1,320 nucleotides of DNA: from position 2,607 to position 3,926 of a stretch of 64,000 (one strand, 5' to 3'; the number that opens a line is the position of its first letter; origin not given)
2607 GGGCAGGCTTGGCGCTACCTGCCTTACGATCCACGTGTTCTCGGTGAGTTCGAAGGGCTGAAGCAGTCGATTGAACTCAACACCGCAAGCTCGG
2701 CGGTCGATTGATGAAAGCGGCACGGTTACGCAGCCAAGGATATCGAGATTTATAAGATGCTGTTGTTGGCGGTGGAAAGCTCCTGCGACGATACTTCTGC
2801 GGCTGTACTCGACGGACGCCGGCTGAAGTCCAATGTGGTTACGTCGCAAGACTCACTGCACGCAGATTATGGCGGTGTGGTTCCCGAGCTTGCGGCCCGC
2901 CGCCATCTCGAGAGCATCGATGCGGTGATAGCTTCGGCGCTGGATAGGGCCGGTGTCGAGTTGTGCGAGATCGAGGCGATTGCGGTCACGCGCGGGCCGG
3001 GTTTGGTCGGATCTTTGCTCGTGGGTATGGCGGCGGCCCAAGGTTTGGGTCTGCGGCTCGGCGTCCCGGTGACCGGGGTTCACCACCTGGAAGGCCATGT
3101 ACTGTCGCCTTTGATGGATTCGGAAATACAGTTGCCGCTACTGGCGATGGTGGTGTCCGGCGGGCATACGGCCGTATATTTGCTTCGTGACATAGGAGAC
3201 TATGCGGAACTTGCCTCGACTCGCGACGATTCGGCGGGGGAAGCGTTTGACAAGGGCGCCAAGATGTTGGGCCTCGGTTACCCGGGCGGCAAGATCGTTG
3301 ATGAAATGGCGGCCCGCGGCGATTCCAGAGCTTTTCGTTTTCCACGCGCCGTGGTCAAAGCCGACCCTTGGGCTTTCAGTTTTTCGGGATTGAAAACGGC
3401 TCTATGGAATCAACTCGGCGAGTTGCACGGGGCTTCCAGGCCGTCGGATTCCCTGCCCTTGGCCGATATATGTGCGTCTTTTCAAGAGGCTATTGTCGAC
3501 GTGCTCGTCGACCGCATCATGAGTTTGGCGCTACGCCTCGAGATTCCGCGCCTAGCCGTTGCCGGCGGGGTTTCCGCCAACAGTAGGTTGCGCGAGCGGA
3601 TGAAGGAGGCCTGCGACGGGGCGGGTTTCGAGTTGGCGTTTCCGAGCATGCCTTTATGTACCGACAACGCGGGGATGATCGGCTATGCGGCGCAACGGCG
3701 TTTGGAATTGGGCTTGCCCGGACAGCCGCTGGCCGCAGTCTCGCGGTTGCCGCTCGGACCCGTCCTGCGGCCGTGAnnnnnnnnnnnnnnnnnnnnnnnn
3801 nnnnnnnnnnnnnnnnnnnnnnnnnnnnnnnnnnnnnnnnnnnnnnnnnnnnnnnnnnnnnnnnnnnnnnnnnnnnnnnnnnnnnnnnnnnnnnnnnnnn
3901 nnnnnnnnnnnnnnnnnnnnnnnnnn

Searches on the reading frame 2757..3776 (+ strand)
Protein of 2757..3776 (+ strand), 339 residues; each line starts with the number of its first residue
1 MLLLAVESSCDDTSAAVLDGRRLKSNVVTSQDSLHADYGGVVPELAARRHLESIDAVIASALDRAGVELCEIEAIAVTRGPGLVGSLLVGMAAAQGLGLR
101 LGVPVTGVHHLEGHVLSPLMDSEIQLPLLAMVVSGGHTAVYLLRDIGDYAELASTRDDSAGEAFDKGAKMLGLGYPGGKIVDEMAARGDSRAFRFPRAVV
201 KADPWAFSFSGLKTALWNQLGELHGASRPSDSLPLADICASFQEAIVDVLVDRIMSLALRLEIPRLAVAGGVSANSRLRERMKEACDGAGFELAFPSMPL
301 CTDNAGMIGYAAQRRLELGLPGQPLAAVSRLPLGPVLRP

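Call 56: search_protein_families(library=pfam, proteins=[window:2757-3776:+], max_evalue=0.00001)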
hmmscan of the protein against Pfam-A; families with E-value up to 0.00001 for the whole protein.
window:2757-3776:+ (339 aa): 2 families
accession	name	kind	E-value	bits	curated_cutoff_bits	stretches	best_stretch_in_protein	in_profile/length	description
PF00814.31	TsaD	-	1.3e-87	294.3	24.8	1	24-310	3-264/264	tRNA N6-adenosine threonylcarbamoyltransferase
PF22521.2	HypF_C_2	-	3.1e-06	27.6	27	1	232-302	163-233/241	Carbamoyltransferase, Kae1-like Domain, second subdomain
